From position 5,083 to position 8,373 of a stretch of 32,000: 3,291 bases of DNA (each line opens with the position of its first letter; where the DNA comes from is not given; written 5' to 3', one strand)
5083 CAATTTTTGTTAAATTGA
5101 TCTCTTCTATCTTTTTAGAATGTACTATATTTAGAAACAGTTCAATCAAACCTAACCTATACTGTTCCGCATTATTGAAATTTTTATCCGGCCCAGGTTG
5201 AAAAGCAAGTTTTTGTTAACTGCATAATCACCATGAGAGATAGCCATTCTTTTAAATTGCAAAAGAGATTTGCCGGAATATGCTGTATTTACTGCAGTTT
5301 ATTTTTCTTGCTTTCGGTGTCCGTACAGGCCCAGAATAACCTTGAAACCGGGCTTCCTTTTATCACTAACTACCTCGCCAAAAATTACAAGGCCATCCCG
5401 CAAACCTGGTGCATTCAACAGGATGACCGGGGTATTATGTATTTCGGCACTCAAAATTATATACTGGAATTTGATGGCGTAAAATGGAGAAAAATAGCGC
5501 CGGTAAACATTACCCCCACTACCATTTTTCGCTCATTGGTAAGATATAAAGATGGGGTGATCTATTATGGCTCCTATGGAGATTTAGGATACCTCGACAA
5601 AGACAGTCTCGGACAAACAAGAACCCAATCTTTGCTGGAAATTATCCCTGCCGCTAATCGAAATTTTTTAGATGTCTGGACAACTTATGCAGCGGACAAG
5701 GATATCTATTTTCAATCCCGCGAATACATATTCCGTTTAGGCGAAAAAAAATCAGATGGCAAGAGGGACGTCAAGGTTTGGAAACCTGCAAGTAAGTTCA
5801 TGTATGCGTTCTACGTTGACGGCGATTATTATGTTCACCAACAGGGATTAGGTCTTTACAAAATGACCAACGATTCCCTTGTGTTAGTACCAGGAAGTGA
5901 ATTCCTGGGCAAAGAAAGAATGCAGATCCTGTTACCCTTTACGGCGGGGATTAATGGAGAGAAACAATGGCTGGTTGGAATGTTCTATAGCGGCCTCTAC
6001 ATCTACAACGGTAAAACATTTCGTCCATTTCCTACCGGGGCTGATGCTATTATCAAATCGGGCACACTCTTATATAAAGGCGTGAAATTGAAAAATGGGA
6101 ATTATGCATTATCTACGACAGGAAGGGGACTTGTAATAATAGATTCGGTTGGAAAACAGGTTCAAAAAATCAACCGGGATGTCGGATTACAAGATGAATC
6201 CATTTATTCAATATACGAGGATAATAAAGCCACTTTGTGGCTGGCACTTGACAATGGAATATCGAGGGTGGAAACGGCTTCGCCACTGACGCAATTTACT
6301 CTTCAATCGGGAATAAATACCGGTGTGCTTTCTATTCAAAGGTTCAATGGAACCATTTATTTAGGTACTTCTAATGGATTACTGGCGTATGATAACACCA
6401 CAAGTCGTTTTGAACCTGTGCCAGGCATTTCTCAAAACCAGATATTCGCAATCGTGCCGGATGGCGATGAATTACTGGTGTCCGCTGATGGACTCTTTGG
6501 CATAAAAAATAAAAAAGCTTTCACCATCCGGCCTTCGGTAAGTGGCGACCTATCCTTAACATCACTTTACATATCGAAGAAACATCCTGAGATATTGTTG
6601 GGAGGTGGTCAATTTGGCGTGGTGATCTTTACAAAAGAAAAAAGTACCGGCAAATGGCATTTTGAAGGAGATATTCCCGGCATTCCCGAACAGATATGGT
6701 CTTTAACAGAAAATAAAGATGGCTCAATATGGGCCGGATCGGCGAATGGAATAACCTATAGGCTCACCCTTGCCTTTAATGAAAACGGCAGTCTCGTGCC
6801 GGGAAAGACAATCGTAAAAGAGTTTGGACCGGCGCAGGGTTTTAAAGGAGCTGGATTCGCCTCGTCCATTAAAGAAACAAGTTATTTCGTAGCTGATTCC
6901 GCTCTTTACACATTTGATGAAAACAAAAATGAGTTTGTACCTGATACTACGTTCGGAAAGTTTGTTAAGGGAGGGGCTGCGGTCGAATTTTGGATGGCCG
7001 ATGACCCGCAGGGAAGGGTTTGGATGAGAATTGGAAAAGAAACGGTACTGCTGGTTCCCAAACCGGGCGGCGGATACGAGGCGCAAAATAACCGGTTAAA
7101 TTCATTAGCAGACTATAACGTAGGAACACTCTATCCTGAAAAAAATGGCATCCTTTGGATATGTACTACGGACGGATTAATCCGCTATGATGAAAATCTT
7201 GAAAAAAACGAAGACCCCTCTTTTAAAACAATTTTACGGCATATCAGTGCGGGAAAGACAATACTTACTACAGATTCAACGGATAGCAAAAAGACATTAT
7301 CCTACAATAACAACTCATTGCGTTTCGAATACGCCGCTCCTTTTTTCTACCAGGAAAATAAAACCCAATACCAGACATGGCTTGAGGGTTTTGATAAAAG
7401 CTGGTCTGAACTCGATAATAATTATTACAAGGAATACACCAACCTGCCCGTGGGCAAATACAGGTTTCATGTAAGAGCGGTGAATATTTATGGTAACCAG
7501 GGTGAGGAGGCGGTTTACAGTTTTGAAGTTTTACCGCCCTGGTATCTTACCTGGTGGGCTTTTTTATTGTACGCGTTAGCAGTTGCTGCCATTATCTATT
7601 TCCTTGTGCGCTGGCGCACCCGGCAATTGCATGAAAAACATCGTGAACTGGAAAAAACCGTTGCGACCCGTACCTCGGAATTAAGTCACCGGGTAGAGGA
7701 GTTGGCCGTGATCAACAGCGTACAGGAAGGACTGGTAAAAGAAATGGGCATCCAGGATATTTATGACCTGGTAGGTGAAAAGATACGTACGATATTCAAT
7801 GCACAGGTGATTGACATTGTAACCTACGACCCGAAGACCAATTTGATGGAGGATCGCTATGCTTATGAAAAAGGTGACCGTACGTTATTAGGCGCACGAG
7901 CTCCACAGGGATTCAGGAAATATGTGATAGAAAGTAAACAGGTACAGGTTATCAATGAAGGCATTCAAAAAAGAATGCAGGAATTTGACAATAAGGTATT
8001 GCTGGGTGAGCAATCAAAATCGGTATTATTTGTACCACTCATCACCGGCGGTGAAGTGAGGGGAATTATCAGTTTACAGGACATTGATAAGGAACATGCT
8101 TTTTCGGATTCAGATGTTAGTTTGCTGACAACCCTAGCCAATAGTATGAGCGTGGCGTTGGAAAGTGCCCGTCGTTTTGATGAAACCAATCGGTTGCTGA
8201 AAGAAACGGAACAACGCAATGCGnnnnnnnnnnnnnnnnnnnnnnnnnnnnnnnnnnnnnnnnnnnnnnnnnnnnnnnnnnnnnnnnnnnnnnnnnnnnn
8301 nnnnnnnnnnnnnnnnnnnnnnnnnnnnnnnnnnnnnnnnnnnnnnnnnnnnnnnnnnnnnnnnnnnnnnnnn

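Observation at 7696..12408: Nine concatenated GAF domains with an invariant helical linker inside one HTCS-like sensor kinase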

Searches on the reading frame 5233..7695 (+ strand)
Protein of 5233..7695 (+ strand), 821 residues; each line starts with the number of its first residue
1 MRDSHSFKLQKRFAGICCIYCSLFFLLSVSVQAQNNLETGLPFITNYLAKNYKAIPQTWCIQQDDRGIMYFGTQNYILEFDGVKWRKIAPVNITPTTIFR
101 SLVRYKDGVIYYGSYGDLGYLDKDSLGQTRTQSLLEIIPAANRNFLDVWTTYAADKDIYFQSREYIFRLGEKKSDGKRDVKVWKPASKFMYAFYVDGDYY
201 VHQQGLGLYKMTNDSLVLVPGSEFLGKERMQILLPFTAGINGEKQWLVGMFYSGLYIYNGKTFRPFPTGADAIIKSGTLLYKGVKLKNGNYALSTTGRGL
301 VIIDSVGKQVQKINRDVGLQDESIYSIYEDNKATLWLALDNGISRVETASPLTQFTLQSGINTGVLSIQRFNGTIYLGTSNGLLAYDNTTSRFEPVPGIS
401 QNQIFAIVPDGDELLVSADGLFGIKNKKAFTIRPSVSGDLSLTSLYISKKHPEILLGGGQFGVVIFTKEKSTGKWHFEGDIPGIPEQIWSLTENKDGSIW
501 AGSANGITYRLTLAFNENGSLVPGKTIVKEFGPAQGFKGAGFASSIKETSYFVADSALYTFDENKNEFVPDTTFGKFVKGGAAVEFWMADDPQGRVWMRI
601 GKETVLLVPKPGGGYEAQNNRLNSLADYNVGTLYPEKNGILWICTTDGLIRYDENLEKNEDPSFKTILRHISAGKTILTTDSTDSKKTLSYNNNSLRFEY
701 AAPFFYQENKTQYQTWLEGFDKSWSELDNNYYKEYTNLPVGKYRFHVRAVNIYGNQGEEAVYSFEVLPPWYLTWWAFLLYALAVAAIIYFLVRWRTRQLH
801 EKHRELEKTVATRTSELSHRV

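Call 11: find_related_loci(query=window:5233-7695:+, collection=genome_contigs, flank=10000)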
Query window:5233-7695:+ (821 aa) in genome_contigs; peptide patterns used: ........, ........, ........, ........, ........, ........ (x = any residue, [..] = any of these).
89 stretches matched a pattern; 38 encode a relative of the query (tblastn E <= 1e-3); 38 distinct loci.
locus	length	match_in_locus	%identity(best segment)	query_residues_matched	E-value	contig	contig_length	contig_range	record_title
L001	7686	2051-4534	64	13-821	0e+0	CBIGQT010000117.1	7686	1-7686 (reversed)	MAG TPA_asm: uncultured Ginsengibacter sp. isolate SRR8197394_binner13_Refined_19 genome assembly, contig: ERZ23579035.9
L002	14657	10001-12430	64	14-821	0e+0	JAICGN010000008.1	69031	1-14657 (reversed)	MAG: Chitinophagaceae bacterium isolate CF_bin.53 k141_1932780_length_69031_cov_12.4488, whole genome shotgun sequence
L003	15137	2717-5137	64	23-821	0e+0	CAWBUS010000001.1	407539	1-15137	MAG: uncultured Chitinophagaceae bacterium isolate MFD05502.bin.1.162 genome assembly, contig: contig_14819, whole genom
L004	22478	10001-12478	63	1-821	0e+0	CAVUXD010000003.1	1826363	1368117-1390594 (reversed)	MAG: uncultured Bacteroidetes bacterium isolate MFD06435.bin.2.58 genome assembly, contig: contig_43456, whole genome sh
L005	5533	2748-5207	62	16-821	0e+0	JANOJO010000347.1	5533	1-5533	MAG: Bacteroidota bacterium isolate VAR_48_metabat_19_sub VAR_48_k141_4101397, whole genome shotgun sequence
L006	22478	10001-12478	60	5-821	0e+0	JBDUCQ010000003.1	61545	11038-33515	MAG: Ginsengibacter sp. isolate cluster4_bin.50 NODE_368_length_61545_cov_9.132656, whole genome shotgun sequence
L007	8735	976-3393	62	13-821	0e+0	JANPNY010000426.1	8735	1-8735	MAG: Chitinophagaceae bacterium isolate VAR_87_metabat_191 VAR_87_k141_3633691, whole genome shotgun sequence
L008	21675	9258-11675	61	13-821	0e+0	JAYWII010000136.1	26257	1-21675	MAG: Chitinophagaceae bacterium isolate GLR81_GL56_UP_2_metabinner_1 GLR81_GL56_UP_2_metabinner_1_135, whole genome shot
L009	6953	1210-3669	58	12-821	0e+0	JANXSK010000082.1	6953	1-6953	MAG: Ferruginibacter sp. isolate 337R_metabat_160 337R_k141_436445, whole genome shotgun sequence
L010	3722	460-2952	61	1-821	0e+0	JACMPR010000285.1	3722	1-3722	MAG: Ferruginibacter sp. isolate LF-bin-355 FL-bin-355-contig-k141_2093248, whole genome shotgun sequence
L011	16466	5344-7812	59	1-821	0e+0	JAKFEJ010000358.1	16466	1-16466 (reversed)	MAG: Chitinophagaceae bacterium isolate LC070 contig-124_3116, whole genome shotgun sequence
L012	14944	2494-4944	60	16-821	0e+0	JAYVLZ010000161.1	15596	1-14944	MAG: Chitinophagaceae bacterium isolate GL56_Down_metabinner_7 GL56_Down_metabinner_7_160, whole genome shotgun sequence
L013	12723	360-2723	59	31-821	0e+0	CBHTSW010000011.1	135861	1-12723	MAG TPA_asm: uncultured bacterium isolate ERR14722425_maxbin2_4 genome assembly, contig: ERZ27336817.46, whole genome sh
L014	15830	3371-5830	57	1-821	0e+0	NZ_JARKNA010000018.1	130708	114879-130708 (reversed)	Terrimonas pollutisoli strain H1YJ31 spades_K_17_127_18, whole genome shotgun sequence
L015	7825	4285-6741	58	4-821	0e+0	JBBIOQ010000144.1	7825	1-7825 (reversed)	MAG: Sphingobacteriales bacterium isolate BQF270218_bin_283 NODE_1863_length_7825_cov_4.267954, whole genome shotgun seq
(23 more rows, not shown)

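Call 68: search_solved_structures(query=window:5332-7545:+, max_evalue=0.01)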
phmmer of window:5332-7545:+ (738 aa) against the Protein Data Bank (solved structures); distinct sequences matched with E-value up to 0.01: 5.
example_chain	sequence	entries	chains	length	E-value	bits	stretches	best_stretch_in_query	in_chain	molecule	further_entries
3ott_A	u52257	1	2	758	1.6e-19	72.9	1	655-737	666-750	Two-component system sensor histidine kinase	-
3va6_A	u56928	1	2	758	1.6e-19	72.9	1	655-737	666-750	Two-component system sensor histidine kinase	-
4a2l_A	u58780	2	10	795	7.2e-16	60.9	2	644-738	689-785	TWO-COMPONENT SYSTEM SENSOR HISTIDINE KINASE/RESPONSE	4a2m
3v9f_A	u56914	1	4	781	5.4e-14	54.7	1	598-722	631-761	Two-component system sensor histidine kinase/response regulator, hybrid (One-component sys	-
2j04_B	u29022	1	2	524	0.0084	17.7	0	320-434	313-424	YDR362CP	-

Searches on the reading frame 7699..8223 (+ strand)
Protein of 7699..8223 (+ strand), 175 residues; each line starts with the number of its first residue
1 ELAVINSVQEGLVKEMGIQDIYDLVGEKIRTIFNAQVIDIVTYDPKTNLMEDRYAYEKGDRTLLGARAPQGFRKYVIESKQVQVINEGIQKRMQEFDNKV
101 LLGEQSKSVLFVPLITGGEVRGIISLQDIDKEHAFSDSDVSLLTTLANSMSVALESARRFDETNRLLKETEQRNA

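Call 43: search_protein_representatives(alignment_id=A2)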
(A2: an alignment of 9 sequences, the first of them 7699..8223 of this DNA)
Query: 9 sequences, 175 profile positions. Proteins with E-value up to 0.001 (for the whole library): 66620; up to 1e-10: 26449; up to 1e-30: 5933. The best 150 are listed.
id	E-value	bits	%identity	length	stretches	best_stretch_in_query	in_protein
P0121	0.0e+00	2254.7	-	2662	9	1-175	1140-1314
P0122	0.0e+00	2021.4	-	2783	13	1-165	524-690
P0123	0.0e+00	1994.7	-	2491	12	1-165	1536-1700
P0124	0.0e+00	1969.2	-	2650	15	1-175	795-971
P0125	0.0e+00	1775.1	-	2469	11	1-174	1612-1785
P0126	0.0e+00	1764.9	-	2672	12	1-174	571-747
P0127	0.0e+00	1758.7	-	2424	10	1-174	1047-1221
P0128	0.0e+00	1749.5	-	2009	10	1-169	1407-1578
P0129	0.0e+00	1686.5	-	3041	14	1-175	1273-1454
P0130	0.0e+00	1621.7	-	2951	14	1-174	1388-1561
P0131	0.0e+00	1579.4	-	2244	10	1-175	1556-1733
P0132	0.0e+00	1575.5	-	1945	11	1-174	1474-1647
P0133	0.0e+00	1573.1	-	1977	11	1-174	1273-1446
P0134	0.0e+00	1545.1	-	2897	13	1-174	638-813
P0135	0.0e+00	1481.5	-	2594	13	1-174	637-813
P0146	0.0e+00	1294.3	-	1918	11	2-165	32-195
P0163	0.0e+00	1171.9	-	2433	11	1-169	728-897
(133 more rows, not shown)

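Call 45: list_cluster_members(proteins=[P0122, P0123, P0124, P0125, P0126, P0128, P0129, P0130, P0146, P0163])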
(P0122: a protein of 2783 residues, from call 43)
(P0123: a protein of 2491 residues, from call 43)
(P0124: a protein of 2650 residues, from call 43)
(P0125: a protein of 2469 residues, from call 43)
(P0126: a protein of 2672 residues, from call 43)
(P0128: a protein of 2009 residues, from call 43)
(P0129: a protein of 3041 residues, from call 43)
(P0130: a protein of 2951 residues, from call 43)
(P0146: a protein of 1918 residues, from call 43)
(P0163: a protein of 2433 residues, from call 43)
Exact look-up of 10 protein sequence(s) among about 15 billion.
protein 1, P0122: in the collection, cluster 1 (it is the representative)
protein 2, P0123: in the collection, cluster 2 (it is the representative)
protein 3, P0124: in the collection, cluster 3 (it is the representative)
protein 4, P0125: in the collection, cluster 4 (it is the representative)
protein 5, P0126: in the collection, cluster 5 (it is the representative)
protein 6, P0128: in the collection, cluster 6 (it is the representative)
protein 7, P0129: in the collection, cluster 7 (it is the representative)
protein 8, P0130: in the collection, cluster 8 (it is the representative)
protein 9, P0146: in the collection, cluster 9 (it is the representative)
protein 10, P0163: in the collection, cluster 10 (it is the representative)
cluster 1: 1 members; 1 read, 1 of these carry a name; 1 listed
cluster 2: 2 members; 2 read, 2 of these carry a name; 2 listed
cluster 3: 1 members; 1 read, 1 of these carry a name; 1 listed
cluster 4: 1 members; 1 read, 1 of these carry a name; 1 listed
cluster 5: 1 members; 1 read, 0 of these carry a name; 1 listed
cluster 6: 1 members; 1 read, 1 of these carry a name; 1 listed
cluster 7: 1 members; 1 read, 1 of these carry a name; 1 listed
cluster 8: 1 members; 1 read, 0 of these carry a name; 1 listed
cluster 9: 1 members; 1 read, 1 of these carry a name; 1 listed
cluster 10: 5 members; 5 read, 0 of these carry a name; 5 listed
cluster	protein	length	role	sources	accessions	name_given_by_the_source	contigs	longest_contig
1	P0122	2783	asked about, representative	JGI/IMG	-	GAF domain-containing protein/CheY-like chemotaxis protein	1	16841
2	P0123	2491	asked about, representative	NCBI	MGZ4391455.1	MAG: GAF domain-containing protein, partial [Gaiellaceae bacterium]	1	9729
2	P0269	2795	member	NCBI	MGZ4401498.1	MAG: GAF domain-containing protein [Gaiellaceae bacterium]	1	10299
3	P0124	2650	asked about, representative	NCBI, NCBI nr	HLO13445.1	MAG TPA: GAF domain-containing protein, partial [Anaerolineales bacterium] | GAF domain-containing protein [Anaerolineales bacterium]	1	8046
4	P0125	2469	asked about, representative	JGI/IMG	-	GAF domain-containing protein/CheY-like chemotaxis protein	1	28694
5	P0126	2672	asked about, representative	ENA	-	-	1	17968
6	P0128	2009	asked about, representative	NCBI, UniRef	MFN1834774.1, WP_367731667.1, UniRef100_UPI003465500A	GAF domain-containing protein [Balneola sp. MJW-20] | GAF domain-containing protein n=1 Tax=Gracilimonas aurantiaca TaxID=3234185 ...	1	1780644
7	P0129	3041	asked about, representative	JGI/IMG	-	GAF domain-containing protein/CheY-like chemotaxis protein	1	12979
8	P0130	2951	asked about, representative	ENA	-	-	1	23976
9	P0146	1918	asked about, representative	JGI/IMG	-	GAF domain-containing protein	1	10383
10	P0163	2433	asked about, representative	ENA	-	-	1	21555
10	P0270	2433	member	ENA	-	-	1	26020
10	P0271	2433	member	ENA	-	-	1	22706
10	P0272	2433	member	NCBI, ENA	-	-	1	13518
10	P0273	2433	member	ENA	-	-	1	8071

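Call 60: search_protein_families(library=pfam, proteins=[P0128, P0123], max_evalue=0.01)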
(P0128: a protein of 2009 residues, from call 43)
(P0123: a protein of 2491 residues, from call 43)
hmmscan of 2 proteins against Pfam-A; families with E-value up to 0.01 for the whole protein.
P0128 (2009 aa): 12 families
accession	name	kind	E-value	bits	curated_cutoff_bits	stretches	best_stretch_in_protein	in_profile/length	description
PF13185.12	GAF_2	-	8.4e-125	411.8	28.6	10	1593-1728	2-136/136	GAF domain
PF01590.32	GAF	-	7.5e-83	276.1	22.4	10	1597-1727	4-133/133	GAF domain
PF13492.12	GAF_3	-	7.2e-65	217.7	27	7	41-183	2-129/129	GAF domain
PF02518.31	HATPase_c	-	1.8e-22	80.3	26.4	1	1897-2007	5-107/111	Histidine kinase-, DNA gyrase B-, and HSP90-like ATPase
PF11849.14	DUF3369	-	4.4e-20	73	27.2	0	1179-1221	125-167/168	Domain of unknown function (DUF3369)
PF15714.11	SpoVT_C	-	1e-17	64.8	27.5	0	1648-1721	50-121/128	Stage V sporulation protein T C-terminal, transcription factor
PF00512.31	HisKA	-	1.3e-06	28.8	26.9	1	1759-1813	2-50/66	His Kinase A (phospho-acceptor) domain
PF14501.12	HATPase_c_5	-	4.7e-06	26.9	22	1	1896-1998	4-93/102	GHKL domain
PF10684.14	BDM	-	7.3e-06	26.7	32.9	0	877-900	6-29/71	Putative biofilm-dependent modulation protein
PF11188.13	DUF2975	-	8.8e-06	26.1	27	0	1535-1561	42-68/130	Protein of unknown function (DUF2975)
PF12994.12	DUF3878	-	0.0017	18.2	27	0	1163-1196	24-57/300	Domain of unknown function, E. rectale Gene description (DUF3878)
PF25224.1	DUF7842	-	0.0031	18.7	27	0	175-217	18-60/96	Domain of unknown function (DUF7842)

P0123 (2491 aa): 17 families
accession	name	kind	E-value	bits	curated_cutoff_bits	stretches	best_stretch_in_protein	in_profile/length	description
PF13185.12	GAF_2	-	3.7e-185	607.3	28.6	12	1887-2024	2-136/136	GAF domain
PF01590.32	GAF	-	9.6e-164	537.9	22.4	12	1554-1689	3-133/133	GAF domain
PF13492.12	GAF_3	-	2.1e-91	303.4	27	11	203-342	2-129/129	GAF domain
PF15714.11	SpoVT_C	-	2.7e-49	166.9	27.5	3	767-842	52-124/128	Stage V sporulation protein T C-terminal, transcription factor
PF02518.31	HATPase_c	-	1.1e-31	110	26.4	1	2275-2390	1-110/111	Histidine kinase-, DNA gyrase B-, and HSP90-like ATPase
PF11849.14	DUF3369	-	8.4e-24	85.2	27.2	0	988-1022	133-167/168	Domain of unknown function (DUF3369)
PF00512.31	HisKA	-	3e-20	72.5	26.9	1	2163-2228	1-66/66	His Kinase A (phospho-acceptor) domain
PF00989.32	PAS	-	1.5e-17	64.1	22.6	1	2040-2147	4-113/113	PAS fold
PF08448.16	PAS_4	-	3.7e-17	63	23.1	1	2046-2151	4-109/110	PAS fold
PF13426.13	PAS_9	-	1.1e-13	51.8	27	1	2048-2149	2-103/103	PAS domain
PF00072.30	Response_reg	-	7.3e-12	45.9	30.2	1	2412-2491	1-77/111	Response regulator receiver domain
PF13188.13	PAS_8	-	2.6e-09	37.1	21.8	1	2038-2090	2-55/65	PAS domain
PF12860.13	PAS_7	-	9.7e-07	29.4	27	1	2049-2154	7-114/115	PAS fold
PF08447.18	PAS_3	-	0.00013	22.6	25.6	1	2060-2138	2-83/89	PAS fold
PF13596.12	PAS_10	-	0.001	20.1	22.1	0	2040-2129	2-88/106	PAS domain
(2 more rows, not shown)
